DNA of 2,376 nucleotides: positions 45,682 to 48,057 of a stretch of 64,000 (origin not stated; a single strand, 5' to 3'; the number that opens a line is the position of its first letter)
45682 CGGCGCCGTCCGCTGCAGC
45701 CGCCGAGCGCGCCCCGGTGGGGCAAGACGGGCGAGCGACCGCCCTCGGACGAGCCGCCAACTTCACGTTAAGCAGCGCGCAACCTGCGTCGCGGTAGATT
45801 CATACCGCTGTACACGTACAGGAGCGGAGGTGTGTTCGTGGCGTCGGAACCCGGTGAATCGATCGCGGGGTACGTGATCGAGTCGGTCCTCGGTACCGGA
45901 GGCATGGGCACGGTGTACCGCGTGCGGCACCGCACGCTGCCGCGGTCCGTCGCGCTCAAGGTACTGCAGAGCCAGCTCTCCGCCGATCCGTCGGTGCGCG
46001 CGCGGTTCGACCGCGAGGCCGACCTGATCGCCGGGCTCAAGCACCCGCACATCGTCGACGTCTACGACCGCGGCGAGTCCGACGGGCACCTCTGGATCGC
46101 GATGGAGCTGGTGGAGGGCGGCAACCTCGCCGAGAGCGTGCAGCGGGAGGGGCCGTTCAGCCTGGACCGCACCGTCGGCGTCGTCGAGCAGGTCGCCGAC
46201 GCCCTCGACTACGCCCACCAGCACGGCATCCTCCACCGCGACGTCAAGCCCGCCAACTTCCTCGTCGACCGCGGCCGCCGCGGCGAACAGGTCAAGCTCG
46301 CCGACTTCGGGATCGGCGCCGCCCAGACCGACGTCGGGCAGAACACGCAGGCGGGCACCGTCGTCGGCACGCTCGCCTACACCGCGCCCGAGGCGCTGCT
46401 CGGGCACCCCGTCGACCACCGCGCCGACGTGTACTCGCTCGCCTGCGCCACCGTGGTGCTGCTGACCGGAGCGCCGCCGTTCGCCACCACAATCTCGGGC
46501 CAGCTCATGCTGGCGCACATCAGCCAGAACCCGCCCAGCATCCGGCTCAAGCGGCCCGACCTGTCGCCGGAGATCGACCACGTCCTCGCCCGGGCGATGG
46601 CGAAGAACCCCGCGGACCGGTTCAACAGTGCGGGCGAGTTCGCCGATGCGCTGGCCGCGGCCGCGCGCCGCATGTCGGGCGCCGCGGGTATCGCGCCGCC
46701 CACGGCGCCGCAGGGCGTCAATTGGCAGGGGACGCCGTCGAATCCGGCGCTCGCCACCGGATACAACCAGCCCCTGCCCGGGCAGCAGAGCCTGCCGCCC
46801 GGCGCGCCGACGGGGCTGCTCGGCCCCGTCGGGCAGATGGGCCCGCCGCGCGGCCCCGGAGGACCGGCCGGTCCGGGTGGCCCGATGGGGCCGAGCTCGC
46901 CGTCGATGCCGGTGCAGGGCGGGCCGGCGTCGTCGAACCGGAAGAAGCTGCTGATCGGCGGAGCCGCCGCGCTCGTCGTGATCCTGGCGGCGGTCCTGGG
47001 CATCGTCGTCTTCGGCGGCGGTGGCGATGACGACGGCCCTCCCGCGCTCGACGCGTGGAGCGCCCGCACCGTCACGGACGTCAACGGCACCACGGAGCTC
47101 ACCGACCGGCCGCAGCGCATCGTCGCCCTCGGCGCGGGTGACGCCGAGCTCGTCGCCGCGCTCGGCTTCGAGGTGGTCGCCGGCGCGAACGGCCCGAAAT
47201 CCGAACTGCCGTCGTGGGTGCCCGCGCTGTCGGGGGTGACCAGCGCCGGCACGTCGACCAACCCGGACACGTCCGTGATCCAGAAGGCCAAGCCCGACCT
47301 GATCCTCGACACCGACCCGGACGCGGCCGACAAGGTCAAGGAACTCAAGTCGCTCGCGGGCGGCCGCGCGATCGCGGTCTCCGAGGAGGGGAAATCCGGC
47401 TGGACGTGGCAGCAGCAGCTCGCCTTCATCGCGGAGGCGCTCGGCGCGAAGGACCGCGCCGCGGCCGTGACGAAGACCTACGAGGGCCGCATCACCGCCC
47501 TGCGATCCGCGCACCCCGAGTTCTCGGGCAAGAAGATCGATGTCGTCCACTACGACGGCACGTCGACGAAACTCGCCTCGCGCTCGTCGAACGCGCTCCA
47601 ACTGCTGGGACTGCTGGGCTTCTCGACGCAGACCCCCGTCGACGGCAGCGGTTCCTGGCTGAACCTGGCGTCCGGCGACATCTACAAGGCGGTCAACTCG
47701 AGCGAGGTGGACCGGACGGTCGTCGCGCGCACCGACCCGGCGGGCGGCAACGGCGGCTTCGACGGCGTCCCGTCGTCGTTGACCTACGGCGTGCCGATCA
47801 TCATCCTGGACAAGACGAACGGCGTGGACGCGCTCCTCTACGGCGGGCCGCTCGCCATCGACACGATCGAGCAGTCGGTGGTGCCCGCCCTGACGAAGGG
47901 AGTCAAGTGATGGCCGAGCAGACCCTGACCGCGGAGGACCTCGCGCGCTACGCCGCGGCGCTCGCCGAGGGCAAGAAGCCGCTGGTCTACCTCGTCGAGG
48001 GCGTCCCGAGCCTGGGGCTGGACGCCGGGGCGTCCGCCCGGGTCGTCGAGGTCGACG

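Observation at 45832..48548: Ser/Thr kinase with a siderophore/B12-type periplasmic-binding-protein ectodomain, start-coupled to a small basic AKP-repeat protein, directly 3' of the ESX operon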

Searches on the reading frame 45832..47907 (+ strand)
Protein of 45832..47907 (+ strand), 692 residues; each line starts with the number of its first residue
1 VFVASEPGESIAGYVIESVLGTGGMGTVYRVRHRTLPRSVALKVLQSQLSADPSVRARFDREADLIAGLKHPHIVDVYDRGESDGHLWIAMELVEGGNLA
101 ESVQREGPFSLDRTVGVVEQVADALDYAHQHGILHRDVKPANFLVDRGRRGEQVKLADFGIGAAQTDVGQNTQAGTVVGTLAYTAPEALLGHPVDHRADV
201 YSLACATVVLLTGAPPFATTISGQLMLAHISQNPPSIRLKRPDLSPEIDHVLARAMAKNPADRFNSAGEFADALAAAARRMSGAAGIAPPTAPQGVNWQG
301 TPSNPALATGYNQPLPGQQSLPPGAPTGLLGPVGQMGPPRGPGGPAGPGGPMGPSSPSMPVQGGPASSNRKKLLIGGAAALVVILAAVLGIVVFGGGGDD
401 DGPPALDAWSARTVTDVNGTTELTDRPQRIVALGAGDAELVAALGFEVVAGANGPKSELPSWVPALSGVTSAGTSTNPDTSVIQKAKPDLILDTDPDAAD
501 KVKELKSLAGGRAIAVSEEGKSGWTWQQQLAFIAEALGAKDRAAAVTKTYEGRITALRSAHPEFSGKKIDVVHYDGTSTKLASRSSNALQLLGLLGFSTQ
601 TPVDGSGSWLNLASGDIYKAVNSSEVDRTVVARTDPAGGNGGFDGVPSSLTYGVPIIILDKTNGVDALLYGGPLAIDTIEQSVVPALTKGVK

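Call 3: search_protein_families(library=pfam, proteins=[window:45832-47907:+], max_evalue=0.1)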
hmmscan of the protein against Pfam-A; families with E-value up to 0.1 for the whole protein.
window:45832-47907:+ (692 aa): 7 families
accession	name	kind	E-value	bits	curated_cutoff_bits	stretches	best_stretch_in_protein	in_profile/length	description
PF00069.31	Pkinase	-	5.1e-51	174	31.7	1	14-265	1-253/263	Protein kinase domain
PF07714.23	PK_Tyr_Ser-Thr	-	1.2e-32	113.7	23.1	1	16-264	3-249/258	Protein tyrosine and serine/threonine kinase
PF01497.23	Peripla_BP_2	-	5e-10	39.6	27.5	1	430-619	1-189/235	Periplasmic binding protein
PF17667.7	Pkinase_fungal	-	0.003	16.8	24.1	1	129-196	303-370/387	Fungal protein kinase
PF06293.20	Kdo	-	0.0088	15.9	21.3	1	92-166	97-173/207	Lipopolysaccharide kinase (Kdo/WaaP) family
PF01636.29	APH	-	0.019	15.1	23.2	0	123-149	156-184/239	Phosphotransferase enzyme family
PF03109.22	ABC1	-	0.029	14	22.9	1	122-163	177-215/244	ABC1 atypical kinase-like domain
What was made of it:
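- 45832..47910 (+): PknQ-family receptor Ser/Thr kinase gene (692 aa). It comprises a kinase domain, a Pro/Gly-rich linker, one TM helix and an SBP-fold ectodomain. Pfam Pkinase plus Peripla_BP_2 in call 3.
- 45871..46626 (+): Hanks kinase domain (residues 14-265). It belongs to the PknF/PknI clade and its catalytic motifs are intact. Activation-loop T172, T176 and T180 align with PknQ T166, S170 and T174. Call 3 (E 5e-51).
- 47014..47907 (+): Extracytoplasmic class-III (cluster A) substrate-binding-protein fold. It carries the family-specific motif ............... and lacks several aromatic residues that are conserved in the nearest free siderophore SBPs. Pfam PF01497 at 39.6 bits (call 3).
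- On PknQ family (MUP011-type receptor Ser/Thr kinases): Pfam Pkinase, E 5e-51 (call 3).
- Closest known: Class-III. Same: The Pfam Peripla_BP_2 match is above the gathering threshold (call 3).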

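Call 4: search_protein_families(library=ncbifam, proteins=[window:45832-47907:+], max_evalue=0.1)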
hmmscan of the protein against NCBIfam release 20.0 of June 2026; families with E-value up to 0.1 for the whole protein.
window:45832-47907:+ (692 aa): 24 families
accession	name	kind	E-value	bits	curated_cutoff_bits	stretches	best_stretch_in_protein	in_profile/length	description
NF033483.0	PknB_PASTA_kin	equivalog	3.2e-84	284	450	1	14-283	9-274/563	Stk1 family PASTA domain-containing Ser/Thr kinase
NF052427.1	StpK7MSMEG_1200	equivalog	1.2e-66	225.5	900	1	13-280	8-271/601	serine/threonine protein kinase StpK7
NF047741.1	antiphage_MADS6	equivalog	8.5e-45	153.4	460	2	106-293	293-479/612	methylation-associated defense system protein kinase MAD6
TIGR03903.1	TOMM_kin_cyc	equivalog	1e-42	146.1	705.75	1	39-277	5-247/1267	TOMM system kinase/cyclase fusion protein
NF009651.0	PRK13184.1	equivalog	6.6e-33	113.7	839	1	14-274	4-287/932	serine/threonine-protein kinase PknD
NF033442.0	BREX_PglW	equivalog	3.6e-28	97.9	990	2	6-176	505-671/1391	BREX system serine/threonine kinase PglW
NF053615.1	SerThrKinAfsKStmc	equivalog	3.4e-23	82.2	1300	1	16-288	17-282/809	protein serine/threonine kinase AfsK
NF038150.1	lanthi_synth_IV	equivalog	1.1e-22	80.2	650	1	14-284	191-460/851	class IV lanthionine synthetase LanL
NF038151.1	lanthi_synth_III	equivalog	1.7e-16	59.8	575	1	12-213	220-425/833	class III lanthionine synthetase LanKC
NF043056.1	T4SS_LegK1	equivalog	2.9e-11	42.7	550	1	130-204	207-277/516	Dot/Icm T4SS effector kinase LegK1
NF008200.0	PRK10957.1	equivalog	2.1e-10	40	205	1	410-602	39-239/330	Fe2+-enterobactin ABC transporter substrate-binding protein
NF058632.1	SerThrKinPrkT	equivalog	1.2e-08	34.3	280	1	14-160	23-163/322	serine/threonine protein kinase PrkT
TIGR03724.2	arch_bud32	equivalog_domain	3.7e-08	33.1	125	1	67-170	53-139/193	KEOPS complex kinase/ATPase Bud32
NF007864.0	PRK10576.1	equivalog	1.4e-07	31.2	252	1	423-559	31-168/297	Fe(3+)-hydroxamate ABC transporter substrate-binding protein FhuD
NF008501.1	PRK11411.1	subfamily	3.4e-07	29.5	320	1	410-598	22-208/303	Fe(3+) dicitrate ABC transporter substrate-binding protein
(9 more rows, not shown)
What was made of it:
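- Checked: NCBIfam adds weak FepB, FhuD and FecB matches (calls 3, 4).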

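Call 89: search_dna_similar(query=window:45832-47907:+, collection=plasmids, mode=protein, max_rows=15, max_evalue=1e-10)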
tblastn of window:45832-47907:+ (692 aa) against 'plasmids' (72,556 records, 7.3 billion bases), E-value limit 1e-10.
In 1 record(s) the limit of 40 matching pieces per record was reached: places in those records are undercounted.
Records with a match: 819; places in all: 1360; records where one place covers at least 80% of the query: 1.
Best place of each record, by identity: <60% 819.
By first word of the organism name: Streptomyces 203; Rhizobium 102; Rhodococcus 47; Pantoea 45; Mycobacterium 36; Leisingera 28; Bacillus 21; Nostoc 18; Paraburkholderia 15; Azospirillum 15; and 123 more.
By predicted mobility (MOB-suite, as given by PLSDB): non-mobilizable 553; mobilizable 179; conjugative 87.
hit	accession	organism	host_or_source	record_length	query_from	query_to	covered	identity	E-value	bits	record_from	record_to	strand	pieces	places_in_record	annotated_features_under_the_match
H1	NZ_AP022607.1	Mycobacterium branderi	-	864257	8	691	84%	41.1%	3e-69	347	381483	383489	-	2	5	serine/threonine-protein kinase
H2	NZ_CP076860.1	Mycobacterium avium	Homo sapiens,sputum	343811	8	691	78%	43.0%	3e-67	377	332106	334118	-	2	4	serine/threonine-protein kinase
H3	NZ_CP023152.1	Mycobacterium intracellulare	Homo sapiens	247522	8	687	78%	42.3%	1e-68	346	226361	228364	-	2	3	serine/threonine-protein kinase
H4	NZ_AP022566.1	Mycolicibacterium alvei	-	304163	8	692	78%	41.4%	6e-71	335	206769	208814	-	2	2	serine/threonine-protein kinase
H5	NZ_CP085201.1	Mycobacterium ulcerans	Homo sapiens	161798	1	687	78%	41.4%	2e-60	337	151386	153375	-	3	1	ABC transporter substrate-binding protein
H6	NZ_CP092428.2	Mycolicibacterium rufum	-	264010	3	692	79%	40.7%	3e-70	360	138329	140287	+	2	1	serine/threonine-protein kinase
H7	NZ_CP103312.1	Mycobacterium ulcerans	-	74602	1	684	78%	41.3%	4e-62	327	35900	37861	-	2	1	serine/threonine-protein kinase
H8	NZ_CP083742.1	Mycobacterium ulcerans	Cynoglossus semilaevis,whole ...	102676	1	684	78%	41.3%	4e-62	322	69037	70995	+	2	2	serine/threonine-protein kinase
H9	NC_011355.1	Mycobacterium liflandii 128FXT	-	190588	1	684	78%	41.3%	4e-62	322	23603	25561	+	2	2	serine/threonine-protein kinase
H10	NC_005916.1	Mycobacterium ulcerans Agy99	human tissue biopsy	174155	1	684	78%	41.1%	6e-62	332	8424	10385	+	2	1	serine/threonine-protein kinase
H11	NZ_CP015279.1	Mycobacterium intracellulare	bronchial lavage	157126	8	691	78%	41.0%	5e-69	333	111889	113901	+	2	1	serine/threonine-protein kinase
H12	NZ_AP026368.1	Mycobacterium pseudoshottsii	Sardinops melanostictus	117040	1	684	78%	41.0%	1e-61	323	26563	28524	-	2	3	serine/threonine-protein kinase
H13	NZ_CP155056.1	Mycobacterium pseudoshottsii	Argyrosomus regius,spleen tissue,spleen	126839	1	684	78%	41.0%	9e-61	320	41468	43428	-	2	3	serine/threonine-protein kinase | ABC transporter substrate-binding protein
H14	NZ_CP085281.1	Mycobacterium avium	Homo sapiens,sputum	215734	8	690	78%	40.5%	4e-68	346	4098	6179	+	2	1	serine/threonine-protein kinase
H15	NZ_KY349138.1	Mycolicibacterium sp. CBMA 213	-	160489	6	688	78%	40.2%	1e-63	318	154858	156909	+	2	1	serine/threonine-protein kinase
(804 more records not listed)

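Call 91: get_annotated_region(hit=H10, flank=9000)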
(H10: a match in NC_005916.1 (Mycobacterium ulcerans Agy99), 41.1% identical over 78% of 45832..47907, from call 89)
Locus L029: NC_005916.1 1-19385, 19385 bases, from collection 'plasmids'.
description: Mycobacterium ulcerans Agy99 plasmid pMUM001, complete sequence
organism: Mycobacterium ulcerans Agy99 (NCBI taxid 362242)
taxonomy: Bacteria; Actinomycetota; Actinomycetes; Mycobacteriales; Mycobacteriaceae; Mycobacterium; Mycobacterium ulcerans; Mycobacterium ulcerans Agy99
host: -; source: human tissue biopsy; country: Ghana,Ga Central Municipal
typing (MOB-suite, as given by PLSDB): non-mobilizable; replicon rep_cluster_441
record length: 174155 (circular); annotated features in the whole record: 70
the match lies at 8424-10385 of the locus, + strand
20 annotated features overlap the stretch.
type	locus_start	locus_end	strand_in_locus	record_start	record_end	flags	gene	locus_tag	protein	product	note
CDS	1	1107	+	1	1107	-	-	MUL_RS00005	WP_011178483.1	hypothetical protein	-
CDS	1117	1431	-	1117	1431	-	-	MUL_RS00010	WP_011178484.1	hypothetical protein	-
CDS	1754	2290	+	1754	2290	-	-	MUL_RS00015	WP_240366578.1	hypothetical protein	-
CDS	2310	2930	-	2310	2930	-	-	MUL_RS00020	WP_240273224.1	hypothetical protein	-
CDS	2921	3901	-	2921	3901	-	-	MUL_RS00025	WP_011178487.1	ParA family protein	-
CDS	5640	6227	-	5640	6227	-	-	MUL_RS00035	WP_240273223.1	hypothetical protein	-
CDS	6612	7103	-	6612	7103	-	-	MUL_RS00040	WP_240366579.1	nucleic acid-binding protein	-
CDS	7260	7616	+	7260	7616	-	-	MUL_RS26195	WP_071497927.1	hypothetical protein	-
CDS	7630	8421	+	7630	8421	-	-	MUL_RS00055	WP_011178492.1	hypothetical protein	-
CDS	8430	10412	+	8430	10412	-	-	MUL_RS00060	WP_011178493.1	serine/threonine-protein kinase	-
CDS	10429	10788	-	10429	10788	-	-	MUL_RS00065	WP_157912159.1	DivIVA domain-containing protein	-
CDS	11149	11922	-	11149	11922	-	-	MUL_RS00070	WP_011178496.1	hypothetical protein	-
CDS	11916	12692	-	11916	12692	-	-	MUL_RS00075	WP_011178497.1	hypothetical protein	-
CDS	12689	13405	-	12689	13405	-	-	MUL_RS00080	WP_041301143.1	hypothetical protein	-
CDS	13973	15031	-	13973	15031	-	-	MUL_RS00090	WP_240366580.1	FHA domain-containing protein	-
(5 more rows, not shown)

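Call 96: get_annotated_region(hit=H2, flank=9000)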
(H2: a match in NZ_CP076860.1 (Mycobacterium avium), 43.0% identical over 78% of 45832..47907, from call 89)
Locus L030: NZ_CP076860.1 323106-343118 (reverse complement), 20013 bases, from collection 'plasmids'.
description: Mycobacterium avium subsp. hominissuis strain OCU901s_S2_2s plasmid pS2b, complete sequence
organism: Mycobacterium avium (NCBI taxid 439334)
taxonomy: Bacteria; Actinomycetota; Actinomycetes; Mycobacteriales; Mycobacteriaceae; Mycobacterium; Mycobacterium avium
host: -; source: Homo sapiens,sputum; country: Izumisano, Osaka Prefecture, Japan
typing (MOB-suite, as given by PLSDB): mobilizable; relaxase MOBP
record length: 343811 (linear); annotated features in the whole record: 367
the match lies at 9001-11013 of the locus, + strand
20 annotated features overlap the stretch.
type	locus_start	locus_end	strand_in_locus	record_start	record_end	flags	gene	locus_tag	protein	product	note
CDS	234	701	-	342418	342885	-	-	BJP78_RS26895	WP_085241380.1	hypothetical protein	-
CDS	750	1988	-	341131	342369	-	-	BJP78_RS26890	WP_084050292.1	IS110 family transposase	-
CDS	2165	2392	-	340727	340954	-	-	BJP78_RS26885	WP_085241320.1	hypothetical protein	-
CDS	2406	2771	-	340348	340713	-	-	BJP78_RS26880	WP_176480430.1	SdpI family protein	-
CDS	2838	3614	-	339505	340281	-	-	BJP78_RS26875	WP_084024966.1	hypothetical protein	-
CDS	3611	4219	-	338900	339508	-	-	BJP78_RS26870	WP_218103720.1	hypothetical protein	-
CDS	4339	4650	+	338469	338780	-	-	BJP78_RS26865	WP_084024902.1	transposase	GO:0006313 - DNA transposition [Evidence IEA]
CDS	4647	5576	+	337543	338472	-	-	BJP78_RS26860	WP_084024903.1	IS3 family transposase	-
CDS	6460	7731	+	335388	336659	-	-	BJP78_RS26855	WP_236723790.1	hypothetical protein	-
CDS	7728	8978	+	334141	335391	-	-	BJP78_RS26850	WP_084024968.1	hypothetical protein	-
CDS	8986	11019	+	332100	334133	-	-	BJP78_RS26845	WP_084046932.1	serine/threonine-protein kinase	-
CDS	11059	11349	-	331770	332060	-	-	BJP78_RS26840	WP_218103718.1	hypothetical protein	-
CDS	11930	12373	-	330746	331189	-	-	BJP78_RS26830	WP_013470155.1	DUF6262 family protein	-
CDS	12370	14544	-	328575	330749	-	-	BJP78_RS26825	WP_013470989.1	site-specific integrase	GO:0015074 - DNA integration [Evidence IEA]; GO:0006310 - DNA recombination [Evidence IEA]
CDS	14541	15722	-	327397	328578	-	-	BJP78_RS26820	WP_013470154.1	tyrosine-type recombinase/integrase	GO:0015074 - DNA integration [Evidence IEA]; GO:0006310 - DNA recombination [Evidence IEA]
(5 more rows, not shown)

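Call 97: get_annotated_region(hit=H4, flank=9000)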
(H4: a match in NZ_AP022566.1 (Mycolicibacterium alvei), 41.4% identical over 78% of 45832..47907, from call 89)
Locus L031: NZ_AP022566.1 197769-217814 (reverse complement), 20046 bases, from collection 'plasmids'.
description: Mycolicibacterium alvei strain JCM 12272 plasmid pJCM12272, complete sequence
organism: Mycolicibacterium alvei (NCBI taxid 67081)
taxonomy: Bacteria; Actinomycetota; Actinomycetes; Mycobacteriales; Mycobacteriaceae; Mycolicibacterium; Mycolicibacterium alvei
host: -; source: -; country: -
typing (MOB-suite, as given by PLSDB): non-mobilizable
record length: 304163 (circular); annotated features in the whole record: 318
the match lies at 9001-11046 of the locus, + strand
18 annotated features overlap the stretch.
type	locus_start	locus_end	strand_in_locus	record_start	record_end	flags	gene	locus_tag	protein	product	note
CDS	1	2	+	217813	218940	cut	-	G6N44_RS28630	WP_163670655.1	FHA domain-containing protein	-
CDS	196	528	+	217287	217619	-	-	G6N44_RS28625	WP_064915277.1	DUF732 domain-containing protein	-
CDS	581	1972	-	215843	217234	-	-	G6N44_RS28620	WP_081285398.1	MinD/ParA family protein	-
CDS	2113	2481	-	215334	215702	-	-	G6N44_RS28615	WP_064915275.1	DUF4189 domain-containing protein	-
CDS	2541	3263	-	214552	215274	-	-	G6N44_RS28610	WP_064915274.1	LppX_LprAFG lipoprotein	-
CDS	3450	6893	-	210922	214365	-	-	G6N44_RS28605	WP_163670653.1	ATP-binding cassette domain-containing protein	-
CDS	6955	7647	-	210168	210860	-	-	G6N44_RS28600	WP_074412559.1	type IV toxin-antitoxin system AbiEi family antitoxin domain-containing protein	-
CDS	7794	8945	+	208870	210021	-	-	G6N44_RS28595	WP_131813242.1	hypothetical protein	-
CDS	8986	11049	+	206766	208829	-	-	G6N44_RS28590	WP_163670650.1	serine/threonine-protein kinase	-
CDS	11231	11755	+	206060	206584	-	-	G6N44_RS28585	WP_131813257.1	hypothetical protein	-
CDS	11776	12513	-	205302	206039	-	-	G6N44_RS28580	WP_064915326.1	sensor domain-containing protein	-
CDS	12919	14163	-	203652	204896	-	-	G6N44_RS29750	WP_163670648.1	sensor domain-containing protein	-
CDS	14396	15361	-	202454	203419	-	-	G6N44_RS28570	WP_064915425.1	sensor domain-containing protein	-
CDS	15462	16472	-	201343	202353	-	-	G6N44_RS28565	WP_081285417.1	sensor domain-containing protein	-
CDS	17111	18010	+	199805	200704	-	-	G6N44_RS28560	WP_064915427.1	hypothetical protein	-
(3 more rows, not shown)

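Call 98: get_annotated_region(hit=H6, flank=9000)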
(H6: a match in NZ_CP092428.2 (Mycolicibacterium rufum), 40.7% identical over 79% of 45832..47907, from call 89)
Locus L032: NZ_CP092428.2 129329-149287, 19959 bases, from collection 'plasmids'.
description: Mycolicibacterium rufum strain JCM 16372 plasmid unnamed, complete sequence
organism: Mycolicibacterium rufum (NCBI taxid 318424)
taxonomy: Bacteria; Actinomycetota; Actinomycetes; Mycobacteriales; Mycobacteriaceae; Mycolicibacterium; Mycolicibacterium rufum
host: -; source: -; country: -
typing (MOB-suite, as given by PLSDB): mobilizable; relaxase MOBF
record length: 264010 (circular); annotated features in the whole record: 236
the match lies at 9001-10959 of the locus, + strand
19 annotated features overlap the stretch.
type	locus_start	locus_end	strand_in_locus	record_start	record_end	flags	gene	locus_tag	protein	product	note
CDS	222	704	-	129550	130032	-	-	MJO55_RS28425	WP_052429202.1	hypothetical protein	-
CDS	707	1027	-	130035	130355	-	-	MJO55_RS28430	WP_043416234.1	helix-turn-helix transcriptional regulator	-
CDS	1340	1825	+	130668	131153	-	-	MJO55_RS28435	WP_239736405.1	hypothetical protein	-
CDS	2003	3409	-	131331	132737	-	-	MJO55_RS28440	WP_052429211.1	neutral zinc metallopeptidase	-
CDS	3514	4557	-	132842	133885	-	-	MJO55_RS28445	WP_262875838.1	FHA domain-containing protein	-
CDS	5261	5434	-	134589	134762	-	-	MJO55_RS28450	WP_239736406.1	hypothetical protein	-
CDS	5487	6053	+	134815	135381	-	-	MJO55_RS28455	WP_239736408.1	sensor domain-containing protein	-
CDS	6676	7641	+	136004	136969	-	-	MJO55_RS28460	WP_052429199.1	DUF4878 domain-containing protein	-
CDS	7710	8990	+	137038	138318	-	-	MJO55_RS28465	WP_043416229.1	hypothetical protein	-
CDS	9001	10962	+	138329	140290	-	-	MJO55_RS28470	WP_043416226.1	serine/threonine-protein kinase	GO:0006468 - protein phosphorylation [Evidence IEA]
CDS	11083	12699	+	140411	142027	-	-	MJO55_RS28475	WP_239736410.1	WXG100 family type VII secretion target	-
CDS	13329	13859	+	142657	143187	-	-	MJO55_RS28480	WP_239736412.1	hypothetical protein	-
CDS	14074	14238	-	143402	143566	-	-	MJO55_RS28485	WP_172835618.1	hypothetical protein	-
CDS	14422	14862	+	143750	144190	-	-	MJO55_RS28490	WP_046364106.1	hypothetical protein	-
CDS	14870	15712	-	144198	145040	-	-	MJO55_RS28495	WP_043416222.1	ParB N-terminal domain-containing protein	-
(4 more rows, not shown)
